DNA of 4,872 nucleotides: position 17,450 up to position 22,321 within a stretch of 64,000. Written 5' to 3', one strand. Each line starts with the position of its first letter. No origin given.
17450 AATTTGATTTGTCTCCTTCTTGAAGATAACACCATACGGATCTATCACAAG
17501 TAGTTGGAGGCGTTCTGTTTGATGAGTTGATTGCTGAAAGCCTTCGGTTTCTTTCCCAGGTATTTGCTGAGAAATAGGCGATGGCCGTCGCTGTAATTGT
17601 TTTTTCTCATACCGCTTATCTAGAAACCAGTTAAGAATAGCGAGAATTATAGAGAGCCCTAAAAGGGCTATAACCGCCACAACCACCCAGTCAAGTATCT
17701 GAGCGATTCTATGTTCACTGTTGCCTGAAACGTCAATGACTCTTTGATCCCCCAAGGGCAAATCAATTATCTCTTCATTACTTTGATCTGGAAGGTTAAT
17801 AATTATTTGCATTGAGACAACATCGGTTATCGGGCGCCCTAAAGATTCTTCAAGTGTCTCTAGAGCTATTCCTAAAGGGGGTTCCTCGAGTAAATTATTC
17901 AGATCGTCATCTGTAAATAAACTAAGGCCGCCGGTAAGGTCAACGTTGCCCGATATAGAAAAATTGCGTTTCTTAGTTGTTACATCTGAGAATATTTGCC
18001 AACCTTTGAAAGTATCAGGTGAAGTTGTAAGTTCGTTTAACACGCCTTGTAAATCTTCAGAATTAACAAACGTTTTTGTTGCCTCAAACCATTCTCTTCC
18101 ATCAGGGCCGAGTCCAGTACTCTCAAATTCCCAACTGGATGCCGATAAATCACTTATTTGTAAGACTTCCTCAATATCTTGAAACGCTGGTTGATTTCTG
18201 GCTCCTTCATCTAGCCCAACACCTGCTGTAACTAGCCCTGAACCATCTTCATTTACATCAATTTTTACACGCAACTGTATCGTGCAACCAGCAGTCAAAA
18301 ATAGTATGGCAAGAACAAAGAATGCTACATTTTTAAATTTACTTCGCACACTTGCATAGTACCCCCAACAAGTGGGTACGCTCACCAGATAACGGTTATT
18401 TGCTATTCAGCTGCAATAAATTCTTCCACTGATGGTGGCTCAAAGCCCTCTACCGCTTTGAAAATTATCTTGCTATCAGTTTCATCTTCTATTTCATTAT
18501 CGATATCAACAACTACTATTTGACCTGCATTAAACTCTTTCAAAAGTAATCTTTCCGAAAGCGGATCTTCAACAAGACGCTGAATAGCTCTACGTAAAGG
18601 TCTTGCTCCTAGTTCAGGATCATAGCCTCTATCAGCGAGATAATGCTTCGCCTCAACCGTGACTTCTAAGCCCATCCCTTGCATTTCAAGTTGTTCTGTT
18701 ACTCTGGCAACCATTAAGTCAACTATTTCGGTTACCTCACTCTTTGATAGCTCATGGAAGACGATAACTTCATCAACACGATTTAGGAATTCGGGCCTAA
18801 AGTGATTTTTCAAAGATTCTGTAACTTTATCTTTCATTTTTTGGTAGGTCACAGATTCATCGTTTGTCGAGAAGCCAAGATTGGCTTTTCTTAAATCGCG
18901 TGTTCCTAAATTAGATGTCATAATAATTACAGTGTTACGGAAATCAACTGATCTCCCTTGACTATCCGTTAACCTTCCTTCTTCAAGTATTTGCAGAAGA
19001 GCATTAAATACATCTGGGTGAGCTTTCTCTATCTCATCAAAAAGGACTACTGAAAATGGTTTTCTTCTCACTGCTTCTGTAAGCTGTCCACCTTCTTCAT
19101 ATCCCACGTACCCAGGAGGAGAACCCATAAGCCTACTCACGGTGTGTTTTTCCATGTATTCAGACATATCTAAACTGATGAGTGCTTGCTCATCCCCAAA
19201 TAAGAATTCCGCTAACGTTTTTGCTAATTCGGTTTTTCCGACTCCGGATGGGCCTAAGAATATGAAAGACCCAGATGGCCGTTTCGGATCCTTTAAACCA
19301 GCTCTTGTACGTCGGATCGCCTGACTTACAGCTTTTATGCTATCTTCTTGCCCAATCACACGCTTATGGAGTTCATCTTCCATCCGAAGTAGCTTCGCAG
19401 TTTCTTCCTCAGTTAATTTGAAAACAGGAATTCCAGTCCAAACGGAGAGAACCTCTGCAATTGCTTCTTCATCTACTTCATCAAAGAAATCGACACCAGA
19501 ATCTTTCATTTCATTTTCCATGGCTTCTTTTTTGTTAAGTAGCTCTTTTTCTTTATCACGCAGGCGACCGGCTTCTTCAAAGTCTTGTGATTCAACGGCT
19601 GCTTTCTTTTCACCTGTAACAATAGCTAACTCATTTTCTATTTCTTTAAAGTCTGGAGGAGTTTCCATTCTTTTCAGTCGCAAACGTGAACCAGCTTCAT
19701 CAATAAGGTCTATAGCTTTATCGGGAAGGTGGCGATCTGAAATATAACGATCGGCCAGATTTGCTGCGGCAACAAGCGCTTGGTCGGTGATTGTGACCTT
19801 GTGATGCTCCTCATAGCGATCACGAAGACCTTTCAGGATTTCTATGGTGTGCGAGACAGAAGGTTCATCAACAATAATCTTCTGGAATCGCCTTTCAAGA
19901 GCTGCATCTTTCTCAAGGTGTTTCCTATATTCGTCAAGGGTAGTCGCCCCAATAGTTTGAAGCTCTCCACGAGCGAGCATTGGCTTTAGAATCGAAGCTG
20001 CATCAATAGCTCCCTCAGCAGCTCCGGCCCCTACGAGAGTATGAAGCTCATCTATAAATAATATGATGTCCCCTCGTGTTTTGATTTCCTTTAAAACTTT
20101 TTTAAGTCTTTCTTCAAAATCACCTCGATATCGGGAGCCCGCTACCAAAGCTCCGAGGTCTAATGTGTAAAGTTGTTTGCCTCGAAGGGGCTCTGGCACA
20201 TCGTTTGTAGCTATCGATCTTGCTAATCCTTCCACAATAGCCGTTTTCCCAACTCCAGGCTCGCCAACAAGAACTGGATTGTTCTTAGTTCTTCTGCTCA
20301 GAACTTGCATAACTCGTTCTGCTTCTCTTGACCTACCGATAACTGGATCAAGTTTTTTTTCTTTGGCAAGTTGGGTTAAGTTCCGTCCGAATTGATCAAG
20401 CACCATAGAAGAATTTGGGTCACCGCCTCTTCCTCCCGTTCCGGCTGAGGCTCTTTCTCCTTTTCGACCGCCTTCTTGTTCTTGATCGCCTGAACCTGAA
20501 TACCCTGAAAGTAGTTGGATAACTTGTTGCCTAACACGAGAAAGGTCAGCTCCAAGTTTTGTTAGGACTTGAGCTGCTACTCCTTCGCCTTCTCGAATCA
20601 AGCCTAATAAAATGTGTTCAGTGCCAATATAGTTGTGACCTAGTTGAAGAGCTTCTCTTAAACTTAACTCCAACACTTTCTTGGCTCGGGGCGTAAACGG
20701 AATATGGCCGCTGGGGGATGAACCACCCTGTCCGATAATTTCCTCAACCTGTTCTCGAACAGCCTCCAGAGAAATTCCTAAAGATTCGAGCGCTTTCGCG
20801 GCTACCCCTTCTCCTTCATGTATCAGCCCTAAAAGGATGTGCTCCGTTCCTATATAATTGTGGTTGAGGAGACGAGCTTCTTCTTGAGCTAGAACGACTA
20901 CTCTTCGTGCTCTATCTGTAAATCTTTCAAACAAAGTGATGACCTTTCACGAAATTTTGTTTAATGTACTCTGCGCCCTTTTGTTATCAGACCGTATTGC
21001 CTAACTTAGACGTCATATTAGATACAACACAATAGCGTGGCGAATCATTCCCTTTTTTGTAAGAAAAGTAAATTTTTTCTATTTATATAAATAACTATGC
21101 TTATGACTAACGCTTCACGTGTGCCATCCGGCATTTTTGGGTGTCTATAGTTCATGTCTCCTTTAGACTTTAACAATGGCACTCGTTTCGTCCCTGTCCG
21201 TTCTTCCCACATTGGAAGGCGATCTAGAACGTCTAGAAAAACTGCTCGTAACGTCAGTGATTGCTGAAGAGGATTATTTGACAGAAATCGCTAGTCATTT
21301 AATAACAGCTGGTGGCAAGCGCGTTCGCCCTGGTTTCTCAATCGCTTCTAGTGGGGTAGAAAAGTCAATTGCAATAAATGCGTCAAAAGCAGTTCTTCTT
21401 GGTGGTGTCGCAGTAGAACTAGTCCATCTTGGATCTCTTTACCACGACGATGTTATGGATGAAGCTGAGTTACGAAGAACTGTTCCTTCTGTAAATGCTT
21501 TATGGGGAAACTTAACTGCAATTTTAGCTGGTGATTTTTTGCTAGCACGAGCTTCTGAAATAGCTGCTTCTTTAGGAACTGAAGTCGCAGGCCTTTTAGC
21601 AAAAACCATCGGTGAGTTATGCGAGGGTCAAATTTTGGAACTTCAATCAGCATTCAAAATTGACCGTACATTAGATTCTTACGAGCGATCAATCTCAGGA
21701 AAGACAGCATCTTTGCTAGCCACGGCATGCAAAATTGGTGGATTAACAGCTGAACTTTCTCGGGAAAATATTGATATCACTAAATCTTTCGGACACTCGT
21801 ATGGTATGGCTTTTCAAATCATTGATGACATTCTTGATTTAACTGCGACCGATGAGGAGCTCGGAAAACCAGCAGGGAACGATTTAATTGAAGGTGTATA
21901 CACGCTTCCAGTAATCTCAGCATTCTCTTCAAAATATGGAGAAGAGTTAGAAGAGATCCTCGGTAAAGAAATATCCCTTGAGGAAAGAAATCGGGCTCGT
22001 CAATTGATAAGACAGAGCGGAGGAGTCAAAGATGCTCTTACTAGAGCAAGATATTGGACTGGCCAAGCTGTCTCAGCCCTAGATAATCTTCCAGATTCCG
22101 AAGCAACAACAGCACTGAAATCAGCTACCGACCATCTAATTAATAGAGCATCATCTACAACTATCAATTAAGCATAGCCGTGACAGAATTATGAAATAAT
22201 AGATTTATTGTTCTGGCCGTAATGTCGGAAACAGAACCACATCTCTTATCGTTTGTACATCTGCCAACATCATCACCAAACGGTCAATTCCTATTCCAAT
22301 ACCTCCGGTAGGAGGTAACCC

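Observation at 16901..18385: LppM-like lipoprotein ectodomain fused through a TM helix to a cytoplasmic HAD domain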

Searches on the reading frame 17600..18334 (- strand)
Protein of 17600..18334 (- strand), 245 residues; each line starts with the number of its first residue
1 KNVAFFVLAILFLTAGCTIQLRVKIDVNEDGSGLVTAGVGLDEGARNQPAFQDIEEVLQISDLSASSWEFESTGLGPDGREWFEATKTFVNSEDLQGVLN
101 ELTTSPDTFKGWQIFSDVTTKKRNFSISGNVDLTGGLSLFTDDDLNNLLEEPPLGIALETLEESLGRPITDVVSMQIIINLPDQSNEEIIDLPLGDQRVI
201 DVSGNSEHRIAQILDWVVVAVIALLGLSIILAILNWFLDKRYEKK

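Call 24: search_solved_structures(query=A2, max_evalue=10, show_alignments=2)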
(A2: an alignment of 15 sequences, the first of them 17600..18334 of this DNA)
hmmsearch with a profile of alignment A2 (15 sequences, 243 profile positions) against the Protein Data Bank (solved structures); distinct sequences matched with E-value up to 10: 0.

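Call 32: search_protein_representatives(alignment_id=A2)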
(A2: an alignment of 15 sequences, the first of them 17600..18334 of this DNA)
Query: 15 sequences, 243 profile positions. Proteins with E-value up to 0.001 (for the whole library): 1748; up to 1e-10: 1074; up to 1e-30: 435. The best 150 are listed.
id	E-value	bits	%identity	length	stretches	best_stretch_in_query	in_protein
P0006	1.2e-91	322.8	-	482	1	3-243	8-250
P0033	1.0e-83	296.8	-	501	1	3-243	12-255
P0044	1.4e-69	250.6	-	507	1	2-241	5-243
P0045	1.1e-64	234.6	-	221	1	75-243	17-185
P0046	1.1e-63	231.2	-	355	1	5-243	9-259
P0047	1.3e-63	231.1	-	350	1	3-243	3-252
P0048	4.1e-63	229.4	-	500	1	3-241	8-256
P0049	6.2e-63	228.8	-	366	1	4-243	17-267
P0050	1.4e-62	227.6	-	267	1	7-239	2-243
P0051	5.1e-62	225.8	-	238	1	3-239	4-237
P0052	1.1e-61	224.7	-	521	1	5-241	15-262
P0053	1.8e-59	217.4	-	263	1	3-243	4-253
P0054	1.6e-58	214.4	-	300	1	3-243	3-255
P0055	7.2e-58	212.2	-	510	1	3-242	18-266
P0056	1.0e-57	211.7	-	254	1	3-240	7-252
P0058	7.7e-57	208.8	-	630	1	9-238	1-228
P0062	4.5e-56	206.3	-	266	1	3-239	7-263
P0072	8.9e-54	198.8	-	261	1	3-239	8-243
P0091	7.3e-51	189.2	-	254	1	4-242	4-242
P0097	4.5e-50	186.7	-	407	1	4-236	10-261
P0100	1.0e-49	185.5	-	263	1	4-239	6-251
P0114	1.8e-48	181.4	-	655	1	3-230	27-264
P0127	1.6e-47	178.3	-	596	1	4-241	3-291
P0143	9.8e-46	172.5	-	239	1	3-229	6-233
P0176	3.1e-43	164.3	-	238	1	7-226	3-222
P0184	9.4e-43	162.7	-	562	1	3-228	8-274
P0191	1.7e-42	161.8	-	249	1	4-240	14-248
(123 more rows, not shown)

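Call 33: search_protein_families(library=pfam, proteins=[P0050, P0053, P0056, P0062, P0072, P0091, P0100, P0143, P0176, P0191], max_evalue=0.1)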
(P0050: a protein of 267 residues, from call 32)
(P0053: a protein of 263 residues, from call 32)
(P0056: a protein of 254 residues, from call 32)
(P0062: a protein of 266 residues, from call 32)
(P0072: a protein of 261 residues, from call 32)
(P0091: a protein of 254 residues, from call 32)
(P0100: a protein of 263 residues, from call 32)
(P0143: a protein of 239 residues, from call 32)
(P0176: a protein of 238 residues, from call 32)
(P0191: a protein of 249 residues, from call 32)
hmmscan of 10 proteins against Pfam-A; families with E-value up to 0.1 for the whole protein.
P0050 (267 aa): 1 family
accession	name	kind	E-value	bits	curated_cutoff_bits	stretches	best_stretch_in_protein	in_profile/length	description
PF21946.1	LppM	-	3e-07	31.2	27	1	17-205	5-149/153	LppM domain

P0053 (263 aa): 1 family
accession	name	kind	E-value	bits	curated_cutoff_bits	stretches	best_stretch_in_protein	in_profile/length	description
PF21946.1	LppM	-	4.1e-10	40.5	27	1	20-213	2-151/153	LppM domain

P0056 (254 aa): 1 family
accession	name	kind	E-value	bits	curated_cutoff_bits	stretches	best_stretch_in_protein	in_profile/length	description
PF21946.1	LppM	-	0.0029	18.3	27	1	25-219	2-152/153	LppM domain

P0062 (266 aa): 1 family
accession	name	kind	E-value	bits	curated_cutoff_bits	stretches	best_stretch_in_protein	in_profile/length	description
PF21946.1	LppM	-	0.0011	19.6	27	1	23-208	2-142/153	LppM domain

P0072 (261 aa): 1 family
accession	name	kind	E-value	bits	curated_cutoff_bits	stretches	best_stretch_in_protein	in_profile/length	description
PF21946.1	LppM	-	0.034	14.8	27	1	24-137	2-104/153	LppM domain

P0091 (254 aa): 0 families

P0100 (263 aa): 0 families

P0143 (239 aa): 2 families
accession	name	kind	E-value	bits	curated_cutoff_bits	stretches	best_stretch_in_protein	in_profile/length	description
PF21946.1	LppM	-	4.5e-05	24.2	27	1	21-209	1-152/153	LppM domain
PF17656.6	ChapFlgA_N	-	0.042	14.6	27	0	15-48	31-64/77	FlgA N-terminal domain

P0176 (238 aa): 0 families

P0191 (249 aa): 0 families

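Call 34: search_protein_families(library=pfam, proteins=[P0044, P0048, P0052, P0058, P0114, P0127, P0184, P0046, P0049, P0097], max_evalue=0.1)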
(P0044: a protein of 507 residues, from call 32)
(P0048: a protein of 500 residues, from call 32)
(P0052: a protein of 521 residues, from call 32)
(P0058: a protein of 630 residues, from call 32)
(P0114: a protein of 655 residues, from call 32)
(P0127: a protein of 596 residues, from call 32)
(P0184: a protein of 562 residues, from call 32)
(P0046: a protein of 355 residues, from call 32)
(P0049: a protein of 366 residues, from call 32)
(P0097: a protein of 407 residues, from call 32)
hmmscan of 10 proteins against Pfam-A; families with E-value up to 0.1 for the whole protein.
P0044 (507 aa): 2 families
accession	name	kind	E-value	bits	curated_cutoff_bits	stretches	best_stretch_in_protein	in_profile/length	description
PF00702.32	Hydrolase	-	4.8e-06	27.5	26.4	1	366-462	92-189/191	haloacid dehalogenase-like hydrolase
PF19447.4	DUF5985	-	0.066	14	27.3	0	4-31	29-56/86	Family of unknown function (DUF5985)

P0048 (500 aa): 1 family
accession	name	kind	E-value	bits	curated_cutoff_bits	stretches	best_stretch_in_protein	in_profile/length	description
PF00702.32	Hydrolase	-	2.7e-07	31.6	26.4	1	359-440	95-177/191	haloacid dehalogenase-like hydrolase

P0052 (521 aa): 3 families
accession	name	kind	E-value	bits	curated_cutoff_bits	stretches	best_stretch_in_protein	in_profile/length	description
PF00702.32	Hydrolase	-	2.7e-14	54.4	26.4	1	385-484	92-191/191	haloacid dehalogenase-like hydrolase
PF13419.12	HAD_2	-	7.8e-08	33.1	23.8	1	389-489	77-177/178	Haloacid dehalogenase-like hydrolase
PF13344.12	Hydrolase_6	-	0.0083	16.6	27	0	391-422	14-45/101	Haloacid dehalogenase-like hydrolase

P0058 (630 aa): 2 families
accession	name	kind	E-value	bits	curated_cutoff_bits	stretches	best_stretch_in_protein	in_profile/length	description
PF00702.32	Hydrolase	-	1.7e-05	25.8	26.4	1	431-599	3-191/191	haloacid dehalogenase-like hydrolase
PF13419.12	HAD_2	-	0.00072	20.1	23.8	1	506-600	79-173/178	Haloacid dehalogenase-like hydrolase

P0114 (655 aa): 0 families

P0127 (596 aa): 2 families
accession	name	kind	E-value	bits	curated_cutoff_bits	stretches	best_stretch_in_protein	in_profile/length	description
PF21946.1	LppM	-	0.0032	18.2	27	1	18-201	2-136/153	LppM domain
PF00702.32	Hydrolase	-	0.013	16.3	26.4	1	464-544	95-175/191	haloacid dehalogenase-like hydrolase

P0184 (562 aa): 2 families
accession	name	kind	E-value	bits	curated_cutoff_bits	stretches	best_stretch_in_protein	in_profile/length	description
PF00702.32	Hydrolase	-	0.0032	18.3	26.4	1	437-518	97-178/191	haloacid dehalogenase-like hydrolase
PF24279.1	HVO_2525_N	-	0.019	15.7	27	0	227-253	103-129/135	HVO_2525, N-terminal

P0046 (355 aa): 0 families

P0049 (366 aa): 0 families

P0097 (407 aa): 3 families
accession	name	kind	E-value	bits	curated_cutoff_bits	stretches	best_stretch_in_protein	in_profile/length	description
PF06305.16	LapA_dom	-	0.019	15.3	28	1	232-261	15-44/64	Lipopolysaccharide assembly protein A domain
PF22391.1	DUF6975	-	0.047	13.8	27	1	244-277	114-147/198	Family of unknown function (DUF6975)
PF01469.24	Pentapeptide_2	-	0.084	13.2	26.4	0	302-332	3-33/40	Pentapeptide repeats (8 copies)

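Call 47: search_solved_structures(query=A4, max_evalue=10, show_alignments=1)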
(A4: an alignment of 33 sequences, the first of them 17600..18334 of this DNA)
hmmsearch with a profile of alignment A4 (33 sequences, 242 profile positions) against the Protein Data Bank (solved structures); distinct sequences matched with E-value up to 10: 0.

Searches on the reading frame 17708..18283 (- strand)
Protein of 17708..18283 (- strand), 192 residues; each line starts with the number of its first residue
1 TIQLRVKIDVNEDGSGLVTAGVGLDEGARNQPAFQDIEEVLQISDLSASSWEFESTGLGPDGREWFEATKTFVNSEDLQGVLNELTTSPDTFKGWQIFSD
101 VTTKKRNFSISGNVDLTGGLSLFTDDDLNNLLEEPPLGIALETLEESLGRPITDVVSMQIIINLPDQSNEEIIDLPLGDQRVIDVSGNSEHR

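Call 35: predict_structure(alignment_id=A3)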
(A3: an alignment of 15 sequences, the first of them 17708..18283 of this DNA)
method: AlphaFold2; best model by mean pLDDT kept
length: 192 residues; sequences in the alignment: 15
mean_pLDDT: 82.8   pTM: 0.79
mean pLDDT of the five models: 82.8, 81.0, 79.3, 77.2, 75.7
residues with pLDDT >= 90: 75; 70-90: 96; 50-70: 17; < 50: 4
segments of 3 or more residues with pLDDT < 50: none
pLDDT, mean of each block of 10 residues (from residue 1): 91 93 87 74 79 88 92 96 89 92 81 90 65 53 73 81 85 90 82 51
secondary structure, 60 per line:
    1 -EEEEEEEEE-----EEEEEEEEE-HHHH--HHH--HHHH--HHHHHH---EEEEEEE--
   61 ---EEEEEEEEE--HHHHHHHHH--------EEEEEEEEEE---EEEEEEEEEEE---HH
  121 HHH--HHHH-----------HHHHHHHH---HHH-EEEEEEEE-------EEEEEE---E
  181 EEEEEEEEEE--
elements in order: E2-10 E16-24 H26-29 H37-40 H43-48 E52-58 E64-72 H75-83 E92-101 E105-115 H119-123 H126-129 H141-148 E156-163 E171-176 E180-190

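Call 38: fold_search(model_id=the predicted structure, library=pdb)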
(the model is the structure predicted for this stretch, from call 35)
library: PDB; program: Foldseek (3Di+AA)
matches with E <= 10: 830; with E <= 0.001: 1
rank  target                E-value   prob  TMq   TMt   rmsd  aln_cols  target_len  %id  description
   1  2nc8_MODEL_1_A        1.6e-05  1.00  0.39  0.42   8.1       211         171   11  NMR structure of the Mycobacterium tuberculosis LppM (Rv2171) protein folded domain (released 2016-09-14)
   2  6qyc_A                1.4e-01  0.08  0.16  0.06  16.2       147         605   12  Crystal structure of MtrC from Shewanella baltica OS185 (released 2020-04-22)
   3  1xb2_B                1.6e-01  0.10  0.14  0.11  16.3       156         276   10  Crystal Structure of Bos taurus mitochondrial Elongation Factor Tu/Ts Complex (released 2004-11-23)
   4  4bts_AF               1.8e-01  0.57  0.24  0.43   6.0        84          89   12  THE CRYSTAL STRUCTURE OF THE EUKARYOTIC 40S RIBOSOMAL SUBUNIT IN COMPLEX WITH EIF1 AND EIF1A (released 2013-07-17)
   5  9a75_A                2.3e-01  0.15  0.17  0.12  14.4       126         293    7  Integrative model of EFTS-ASPA by crosslinking MS and deep learning (released 2024-09-18)
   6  8j9c_A                2.6e-01  0.15  0.27  0.10  13.0       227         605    7  Crystal structure of M61 peptidase (apo-form) from Xanthomonas campestris (released 2024-05-01)
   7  4b6c_A                2.8e-01  0.12  0.19  0.22  16.8       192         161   12  Structure of the M. smegmatis GyrB ATPase domain in complex with an aminopyrazinamide (released 2013-01-23)
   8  8qxc_C                2.8e-01  0.05  0.14  0.14  15.1       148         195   10  Crystal structure of antibody Fab MIL-3 with PenG-Lys (released 2024-07-31)
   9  5zcy                  2.9e-01  0.25  0.19  0.35   6.5        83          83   18  Crystal structure of archaeal translation initiation factor 1 at 1.5 Angstroms resolution (released 2018-05-02)
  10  8b6l_O                2.9e-01  0.21  0.34  0.13  11.9       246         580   11  Subtomogram average of the human Sec61-TRAP-OSTA-translocon (released 2022-12-07)
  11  7kld_A                2.9e-01  0.16  0.17  0.25   6.3        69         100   14  Crystal Structure of an Essential Ribosomal Processing Protease Prp from S. aureus in complex with a covalently linked (released 2021-09-01)
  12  5jp2_B                2.9e-01  0.08  0.18  0.13  19.8       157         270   10  Fcho1 Mu homology domain (Danio Rerio) with bound Eps15 peptide (released 2016-06-08)
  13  6atk_C                3.1e-01  0.06  0.19  0.06  13.2       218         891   11  Crystal structure of the human coronavirus 229E spike protein receptor binding domain in complex with human aminopepti (released 2017-12-06)
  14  2joe_MODEL_1_A        3.5e-01  0.28  0.22  0.27  11.6       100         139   12  NMR Structure of E. Coli YehR Protein. Northeast Structural Genomics Target ER538. (released 2007-04-10)
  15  6s7o_E                3.5e-01  0.13  0.30  0.13  10.9       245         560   11  Cryo-EM structure of human oligosaccharyltransferase complex OST-A (released 2019-12-18)
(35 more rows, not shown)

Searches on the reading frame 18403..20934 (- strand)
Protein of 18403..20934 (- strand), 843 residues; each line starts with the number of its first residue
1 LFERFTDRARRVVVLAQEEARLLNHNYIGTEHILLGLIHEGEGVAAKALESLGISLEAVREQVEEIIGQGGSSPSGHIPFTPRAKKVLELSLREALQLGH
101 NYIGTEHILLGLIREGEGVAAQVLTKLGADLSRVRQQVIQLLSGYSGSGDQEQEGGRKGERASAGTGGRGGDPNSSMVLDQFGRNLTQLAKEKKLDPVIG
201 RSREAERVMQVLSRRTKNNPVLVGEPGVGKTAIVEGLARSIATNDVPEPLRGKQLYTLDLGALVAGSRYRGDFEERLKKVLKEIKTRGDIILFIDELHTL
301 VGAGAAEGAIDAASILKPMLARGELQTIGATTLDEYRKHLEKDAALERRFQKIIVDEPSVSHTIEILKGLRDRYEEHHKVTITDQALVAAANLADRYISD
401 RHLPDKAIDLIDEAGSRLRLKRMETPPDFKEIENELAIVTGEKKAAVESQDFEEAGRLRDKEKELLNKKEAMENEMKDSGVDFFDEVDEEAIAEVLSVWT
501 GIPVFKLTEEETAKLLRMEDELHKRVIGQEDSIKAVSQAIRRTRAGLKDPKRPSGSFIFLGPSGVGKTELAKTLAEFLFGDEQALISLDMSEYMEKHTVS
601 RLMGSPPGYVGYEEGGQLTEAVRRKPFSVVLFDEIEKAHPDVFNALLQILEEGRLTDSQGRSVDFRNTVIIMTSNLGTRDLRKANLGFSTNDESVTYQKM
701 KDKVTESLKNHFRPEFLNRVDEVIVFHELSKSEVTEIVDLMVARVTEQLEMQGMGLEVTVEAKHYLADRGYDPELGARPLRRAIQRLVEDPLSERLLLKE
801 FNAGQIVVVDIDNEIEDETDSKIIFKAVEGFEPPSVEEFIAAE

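Call 65: search_protein_families(library=ncbifam, proteins=[window:18403-20934:-], max_evalue=0.00001)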
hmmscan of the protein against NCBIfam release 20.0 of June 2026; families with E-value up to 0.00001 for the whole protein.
window:18403-20934:- (843 aa): 17 families
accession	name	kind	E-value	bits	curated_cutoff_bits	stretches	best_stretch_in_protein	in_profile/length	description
TIGR03346.1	chaperone_ClpB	equivalog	1.1e-303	1009.9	1232.1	2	456-814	499-848/853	ATP-dependent chaperone ClpB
NF008118.0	PRK10865.1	equivalog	9e-251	834.4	1417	2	461-814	509-851/857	ATP-dependent chaperone ClpB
TIGR02639.1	ClpA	equivalog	4.6e-247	821.9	993.15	2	7-466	3-456/734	ATP-dependent Clp protease ATP-binding subunit ClpA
NF033606.1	heat_AAA_ClpK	exception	2.2e-245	816.8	1900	2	75-813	180-900/949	heat shock survival AAA family ATPase ClpK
NF033607.0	disagg_AAA_ClpG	exception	2.6e-236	786.8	1900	1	74-809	158-874/932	AAA family protein disaggregase ClpG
TIGR03345.1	VI_ClpV1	equivalog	2.5e-232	773.7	884.95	2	9-476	5-466/852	type VI secretion system ATPase TssH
NF008263.0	PRK11034.1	equivalog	3.8e-197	656.6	1350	2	16-461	13-455/758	ATP-dependent Clp protease ATP-binding subunit ClpA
NF003745.1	PRK05342.1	equivalog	9.2e-15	54.4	359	0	681-795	259-383/418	ATP-dependent Clp protease ATP-binding subunit ClpX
TIGR03922.1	T7SS_EccA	equivalog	3.2e-11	42.5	466.65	1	206-398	303-491/557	type VII secretion AAA-ATPase EccA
TIGR00382.1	clpX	equivalog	7e-10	38.5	370.75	0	681-799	267-393/414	ATP-dependent protease ATP-binding subunit ClpX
NF001679.0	PRK00440.1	equivalog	1.2e-07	31.1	303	0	556-584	41-69/322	replication factor C small subunit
TIGR02397.1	dnaX_nterm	equivalog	2.4e-07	30.3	250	0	524-578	14-60/355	DNA polymerase III subunit gamma/tau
NF009067.0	PRK12402.1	equivalog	4.6e-07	29.1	317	0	525-596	16-80/340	replication factor C small subunit 2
TIGR00764.1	lon_rel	equivalog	5.8e-07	28.5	516.6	0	192-246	14-66/608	ATP-dependent protease LonB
NF003229.0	PRK04195.1-5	equivalog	1.7e-06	27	280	0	526-636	19-113/413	replication factor C large subunit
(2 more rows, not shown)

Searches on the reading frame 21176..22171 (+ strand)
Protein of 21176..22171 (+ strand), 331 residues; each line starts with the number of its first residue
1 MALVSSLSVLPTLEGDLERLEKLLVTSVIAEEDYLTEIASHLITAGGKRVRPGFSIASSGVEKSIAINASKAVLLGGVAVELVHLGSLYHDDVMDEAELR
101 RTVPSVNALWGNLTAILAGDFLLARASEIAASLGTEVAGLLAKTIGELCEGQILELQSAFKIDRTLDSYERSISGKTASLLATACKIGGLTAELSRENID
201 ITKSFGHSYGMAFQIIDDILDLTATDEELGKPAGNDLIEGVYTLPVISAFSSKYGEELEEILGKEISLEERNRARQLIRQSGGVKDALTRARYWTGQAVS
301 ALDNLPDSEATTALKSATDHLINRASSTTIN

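Call 65: search_protein_families(library=ncbifam, proteins=[window:21176-22171:+], max_evalue=0.00001)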
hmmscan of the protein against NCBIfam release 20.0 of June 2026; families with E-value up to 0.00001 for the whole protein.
window:21176-22171:+ (331 aa): 16 families
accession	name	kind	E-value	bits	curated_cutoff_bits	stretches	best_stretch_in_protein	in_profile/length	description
TIGR02748.1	GerC3_HepT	equivalog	1.9e-71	240.8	456.55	1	12-322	8-315/319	heptaprenyl diphosphate synthase component II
TIGR02749.1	prenyl_cyano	equivalog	2.9e-66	223.7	383.2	1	5-324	2-320/322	solanesyl diphosphate synthase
NF042417.1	NPPPS_Mycobact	equivalog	1.7e-64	218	600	1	16-324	25-333/335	nonaprenyl/(2E,6E)-farnesyl/geranylgeranyl diphosphat synthase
NF040698.1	IdsA_Meth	equivalog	6.3e-61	206.4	468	1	31-325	26-327/328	short chain isoprenyl diphosphate synthase IdsA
NF041169.1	f2_encap_cargo4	exception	2.5e-60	204.5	450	1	44-325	47-333/334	family 2 encapsulin nanocompartment cargo protein polyprenyl transferase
NF045628.1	HxpDPsynlarge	equivalog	1.3e-57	195.2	500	1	14-324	2-309/311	hexaprenyl-diphosphate synthase large subunit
NF041003.1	GGPP_syn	equivalog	1.3e-51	175.6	500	1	26-324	19-324/326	geranylgeranyl diphosphate synthase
NF045549.1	GGPPsyn_IdsB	equivalog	5.1e-44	150.7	475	1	46-315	64-338/346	geranylgeranyl diphosphate synthase IdsB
NF008140.0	PRK10888.1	equivalog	8.8e-43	146.8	412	1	33-319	30-316/323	octaprenyl diphosphate synthase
NF040789.2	gerfarn_diphsyn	equivalog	1.7e-41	142.5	560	1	29-324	28-343/345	geranylfarnesyl diphosphate synthase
NF045485.1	FPPsyn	subfamily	7.7e-36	123.7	275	1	20-248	12-246/288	farnesyl diphosphate synthase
NF045685.1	GGPPSynCrtE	equivalog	4.1e-34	118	460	1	34-248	29-251/293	geranylgeranyl diphosphate synthase CrtE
NF040627.1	GFPS_Meth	equivalog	9.3e-29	100.8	600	1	31-224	24-212/285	geranylfarnesyl diphosphate synthase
NF007877.0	PRK10581.1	equivalog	1.1e-24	87.1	321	1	37-248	34-254/299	(2E,6E)-farnesyl diphosphate synthase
NF042416.1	GFPPS_Mycobact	equivalog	2.4e-19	69.5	600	1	32-323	27-347/350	bifunctional (2E,6E)-farnesyl/geranyl diphosphate synthase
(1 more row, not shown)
